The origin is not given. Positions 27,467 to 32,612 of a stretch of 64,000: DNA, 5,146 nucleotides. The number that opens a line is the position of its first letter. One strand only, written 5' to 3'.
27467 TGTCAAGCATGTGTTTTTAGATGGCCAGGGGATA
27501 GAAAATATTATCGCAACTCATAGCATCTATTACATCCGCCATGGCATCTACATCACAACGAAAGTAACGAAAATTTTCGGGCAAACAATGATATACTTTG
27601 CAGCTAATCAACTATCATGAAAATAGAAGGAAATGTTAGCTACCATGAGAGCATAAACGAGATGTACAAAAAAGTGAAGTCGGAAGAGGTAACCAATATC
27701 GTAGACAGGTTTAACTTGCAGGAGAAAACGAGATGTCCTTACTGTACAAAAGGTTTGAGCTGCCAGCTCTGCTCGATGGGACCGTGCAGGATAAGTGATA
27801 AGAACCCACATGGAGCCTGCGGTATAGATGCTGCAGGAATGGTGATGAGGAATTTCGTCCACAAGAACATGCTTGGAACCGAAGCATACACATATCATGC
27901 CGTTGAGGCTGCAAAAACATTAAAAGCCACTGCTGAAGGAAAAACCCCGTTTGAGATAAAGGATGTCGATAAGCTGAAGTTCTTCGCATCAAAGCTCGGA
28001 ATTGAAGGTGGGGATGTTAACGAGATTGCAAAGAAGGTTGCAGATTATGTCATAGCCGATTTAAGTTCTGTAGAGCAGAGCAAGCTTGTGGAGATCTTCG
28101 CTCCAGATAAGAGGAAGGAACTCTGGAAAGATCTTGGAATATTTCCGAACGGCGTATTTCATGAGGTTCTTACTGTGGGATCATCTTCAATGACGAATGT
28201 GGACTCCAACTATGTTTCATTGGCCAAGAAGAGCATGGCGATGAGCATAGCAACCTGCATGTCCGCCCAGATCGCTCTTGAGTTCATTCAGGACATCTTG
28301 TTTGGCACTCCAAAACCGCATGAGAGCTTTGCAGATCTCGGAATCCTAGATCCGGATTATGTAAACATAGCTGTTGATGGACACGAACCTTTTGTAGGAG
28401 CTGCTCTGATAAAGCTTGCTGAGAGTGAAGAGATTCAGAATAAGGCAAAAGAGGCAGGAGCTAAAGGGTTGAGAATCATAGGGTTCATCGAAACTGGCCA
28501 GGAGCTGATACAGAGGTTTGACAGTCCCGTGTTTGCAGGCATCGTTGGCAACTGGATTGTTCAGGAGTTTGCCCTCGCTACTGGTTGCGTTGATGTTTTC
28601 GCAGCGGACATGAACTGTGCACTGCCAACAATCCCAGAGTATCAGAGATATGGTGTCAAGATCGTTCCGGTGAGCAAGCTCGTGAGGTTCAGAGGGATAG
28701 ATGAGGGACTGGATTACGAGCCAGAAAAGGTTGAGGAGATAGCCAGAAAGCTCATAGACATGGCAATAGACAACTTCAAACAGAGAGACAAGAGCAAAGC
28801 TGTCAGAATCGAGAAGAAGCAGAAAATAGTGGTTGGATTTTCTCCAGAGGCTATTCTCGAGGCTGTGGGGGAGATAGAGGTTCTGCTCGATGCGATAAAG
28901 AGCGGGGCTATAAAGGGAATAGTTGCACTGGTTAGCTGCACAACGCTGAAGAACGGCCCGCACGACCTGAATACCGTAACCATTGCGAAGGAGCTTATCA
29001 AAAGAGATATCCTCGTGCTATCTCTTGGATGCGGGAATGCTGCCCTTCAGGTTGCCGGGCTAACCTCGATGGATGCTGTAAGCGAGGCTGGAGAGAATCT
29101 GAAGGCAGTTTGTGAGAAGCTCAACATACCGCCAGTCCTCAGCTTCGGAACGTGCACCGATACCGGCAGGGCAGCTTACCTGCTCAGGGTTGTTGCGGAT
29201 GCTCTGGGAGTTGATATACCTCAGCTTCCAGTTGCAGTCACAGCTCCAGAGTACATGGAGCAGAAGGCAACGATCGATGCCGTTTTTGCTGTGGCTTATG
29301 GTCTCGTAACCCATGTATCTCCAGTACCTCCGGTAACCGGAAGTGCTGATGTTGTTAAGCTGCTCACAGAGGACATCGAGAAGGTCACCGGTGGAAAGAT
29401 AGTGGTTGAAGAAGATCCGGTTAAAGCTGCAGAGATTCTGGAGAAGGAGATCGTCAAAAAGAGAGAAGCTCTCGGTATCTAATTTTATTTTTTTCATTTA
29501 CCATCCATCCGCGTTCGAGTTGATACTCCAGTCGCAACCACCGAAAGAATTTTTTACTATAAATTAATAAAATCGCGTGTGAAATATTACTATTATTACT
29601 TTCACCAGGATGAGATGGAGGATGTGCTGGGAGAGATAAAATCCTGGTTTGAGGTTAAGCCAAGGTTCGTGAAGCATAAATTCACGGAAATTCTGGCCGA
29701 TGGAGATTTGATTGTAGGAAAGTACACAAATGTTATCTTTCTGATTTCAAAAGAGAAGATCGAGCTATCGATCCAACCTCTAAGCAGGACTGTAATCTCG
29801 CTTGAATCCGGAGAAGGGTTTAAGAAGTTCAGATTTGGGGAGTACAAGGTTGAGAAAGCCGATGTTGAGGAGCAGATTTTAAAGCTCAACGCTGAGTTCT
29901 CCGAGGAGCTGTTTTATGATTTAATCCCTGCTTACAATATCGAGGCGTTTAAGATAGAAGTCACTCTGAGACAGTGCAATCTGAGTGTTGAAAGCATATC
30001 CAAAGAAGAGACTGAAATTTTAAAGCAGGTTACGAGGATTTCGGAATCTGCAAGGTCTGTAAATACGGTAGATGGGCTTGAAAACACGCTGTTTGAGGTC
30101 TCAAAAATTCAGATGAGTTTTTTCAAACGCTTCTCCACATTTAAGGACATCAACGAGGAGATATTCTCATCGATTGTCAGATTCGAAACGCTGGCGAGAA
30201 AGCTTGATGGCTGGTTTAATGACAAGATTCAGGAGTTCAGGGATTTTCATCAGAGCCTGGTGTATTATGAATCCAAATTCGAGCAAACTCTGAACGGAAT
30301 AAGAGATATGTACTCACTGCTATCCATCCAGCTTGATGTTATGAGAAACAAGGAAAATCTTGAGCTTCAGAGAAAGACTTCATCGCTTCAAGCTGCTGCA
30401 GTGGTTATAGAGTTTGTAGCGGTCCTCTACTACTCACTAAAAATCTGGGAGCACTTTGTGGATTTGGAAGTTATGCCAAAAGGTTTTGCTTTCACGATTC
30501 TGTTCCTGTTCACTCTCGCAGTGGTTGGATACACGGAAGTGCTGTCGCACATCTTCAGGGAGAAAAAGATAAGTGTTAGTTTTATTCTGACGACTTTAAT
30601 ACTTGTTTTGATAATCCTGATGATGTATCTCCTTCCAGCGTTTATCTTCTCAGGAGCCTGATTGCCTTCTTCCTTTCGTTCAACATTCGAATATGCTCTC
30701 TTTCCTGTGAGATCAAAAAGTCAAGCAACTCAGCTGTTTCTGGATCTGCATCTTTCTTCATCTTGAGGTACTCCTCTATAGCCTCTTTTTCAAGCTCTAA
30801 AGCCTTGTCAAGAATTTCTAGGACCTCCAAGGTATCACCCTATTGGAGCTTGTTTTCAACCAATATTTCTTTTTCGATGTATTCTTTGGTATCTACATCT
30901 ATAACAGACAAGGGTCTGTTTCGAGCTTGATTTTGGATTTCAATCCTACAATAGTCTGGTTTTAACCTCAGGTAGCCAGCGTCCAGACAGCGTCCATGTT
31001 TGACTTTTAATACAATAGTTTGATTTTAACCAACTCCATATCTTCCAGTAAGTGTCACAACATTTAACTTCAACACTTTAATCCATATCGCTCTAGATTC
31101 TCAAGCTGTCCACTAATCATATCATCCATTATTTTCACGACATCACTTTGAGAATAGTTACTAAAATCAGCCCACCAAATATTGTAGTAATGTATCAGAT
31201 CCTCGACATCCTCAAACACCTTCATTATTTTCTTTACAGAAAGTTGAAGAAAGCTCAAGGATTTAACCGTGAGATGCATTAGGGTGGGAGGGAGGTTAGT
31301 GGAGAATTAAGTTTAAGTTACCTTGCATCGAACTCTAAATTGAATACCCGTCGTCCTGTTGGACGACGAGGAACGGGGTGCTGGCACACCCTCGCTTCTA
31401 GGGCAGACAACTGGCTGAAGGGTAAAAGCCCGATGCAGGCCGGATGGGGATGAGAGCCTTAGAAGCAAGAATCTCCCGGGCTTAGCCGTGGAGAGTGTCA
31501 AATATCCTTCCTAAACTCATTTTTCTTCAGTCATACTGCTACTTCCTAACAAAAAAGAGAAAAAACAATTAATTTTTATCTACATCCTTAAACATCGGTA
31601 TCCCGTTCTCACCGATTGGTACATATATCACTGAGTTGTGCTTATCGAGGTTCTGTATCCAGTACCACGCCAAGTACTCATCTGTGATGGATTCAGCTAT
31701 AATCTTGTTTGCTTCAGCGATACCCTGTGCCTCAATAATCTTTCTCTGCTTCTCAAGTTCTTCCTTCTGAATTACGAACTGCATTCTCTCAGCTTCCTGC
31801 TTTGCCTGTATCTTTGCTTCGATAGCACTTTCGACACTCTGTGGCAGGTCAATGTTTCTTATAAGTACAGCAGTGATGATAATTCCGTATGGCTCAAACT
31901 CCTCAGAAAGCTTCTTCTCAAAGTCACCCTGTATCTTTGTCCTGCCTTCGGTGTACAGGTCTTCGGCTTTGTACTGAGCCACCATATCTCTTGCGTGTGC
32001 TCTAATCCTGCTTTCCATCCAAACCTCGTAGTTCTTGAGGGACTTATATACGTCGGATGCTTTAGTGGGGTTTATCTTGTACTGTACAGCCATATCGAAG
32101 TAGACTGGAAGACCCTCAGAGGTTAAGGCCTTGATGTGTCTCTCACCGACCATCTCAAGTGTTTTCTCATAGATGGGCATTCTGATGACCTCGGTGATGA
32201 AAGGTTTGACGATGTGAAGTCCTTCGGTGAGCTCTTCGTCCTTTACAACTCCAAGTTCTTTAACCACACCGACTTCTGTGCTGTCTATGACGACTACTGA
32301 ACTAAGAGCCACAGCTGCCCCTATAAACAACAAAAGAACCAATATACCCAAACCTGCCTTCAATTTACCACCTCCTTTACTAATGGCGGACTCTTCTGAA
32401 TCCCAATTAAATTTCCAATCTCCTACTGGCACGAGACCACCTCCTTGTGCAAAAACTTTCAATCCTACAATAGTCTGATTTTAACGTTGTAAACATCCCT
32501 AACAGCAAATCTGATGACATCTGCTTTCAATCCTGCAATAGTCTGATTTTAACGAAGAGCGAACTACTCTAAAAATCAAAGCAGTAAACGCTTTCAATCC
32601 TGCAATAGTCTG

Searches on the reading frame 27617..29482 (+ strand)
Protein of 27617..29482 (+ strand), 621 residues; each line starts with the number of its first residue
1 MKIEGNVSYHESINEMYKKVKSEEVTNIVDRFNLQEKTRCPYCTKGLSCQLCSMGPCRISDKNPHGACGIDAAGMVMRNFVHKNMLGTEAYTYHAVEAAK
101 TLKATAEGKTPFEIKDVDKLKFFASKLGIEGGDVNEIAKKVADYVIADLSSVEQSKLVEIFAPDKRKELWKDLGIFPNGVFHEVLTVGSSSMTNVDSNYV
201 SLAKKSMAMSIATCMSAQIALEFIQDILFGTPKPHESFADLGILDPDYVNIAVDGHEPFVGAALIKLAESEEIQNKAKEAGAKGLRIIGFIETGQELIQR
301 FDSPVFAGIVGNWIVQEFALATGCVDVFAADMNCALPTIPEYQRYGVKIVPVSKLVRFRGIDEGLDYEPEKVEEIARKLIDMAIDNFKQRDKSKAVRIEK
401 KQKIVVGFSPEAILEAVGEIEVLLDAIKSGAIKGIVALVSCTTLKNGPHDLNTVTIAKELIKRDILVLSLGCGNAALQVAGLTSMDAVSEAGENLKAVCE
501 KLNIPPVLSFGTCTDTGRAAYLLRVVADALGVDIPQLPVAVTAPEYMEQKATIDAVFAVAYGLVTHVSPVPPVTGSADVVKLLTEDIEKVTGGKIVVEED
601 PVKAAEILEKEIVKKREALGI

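Call 30: search_protein_families(library=pfam, proteins=[window:27617-29482:+], max_evalue=0.001)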
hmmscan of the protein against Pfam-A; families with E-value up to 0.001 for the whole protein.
window:27617-29482:+ (621 aa): 1 family
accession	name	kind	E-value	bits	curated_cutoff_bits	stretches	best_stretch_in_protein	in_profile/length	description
PF03063.25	Prismane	-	2.2e-149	498.9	27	1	48-601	2-512/513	Prismane/CO dehydrogenase family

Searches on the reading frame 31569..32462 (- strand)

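Call 30: search_protein_families(library=pfam, proteins=[window:31569-32462:-], max_evalue=0.001)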
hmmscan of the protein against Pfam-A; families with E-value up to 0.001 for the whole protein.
window:31569-32462:- (297 aa): 2 families
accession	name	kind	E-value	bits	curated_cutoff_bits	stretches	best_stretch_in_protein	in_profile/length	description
PF01145.31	Band_7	-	1.9e-35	123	23.6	1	58-237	2-175/176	SPFH domain / Band 7 family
PF13421.11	Band_7_1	-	2.4e-05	24.5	24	1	149-217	137-206/211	SPFH domain-Band 7 family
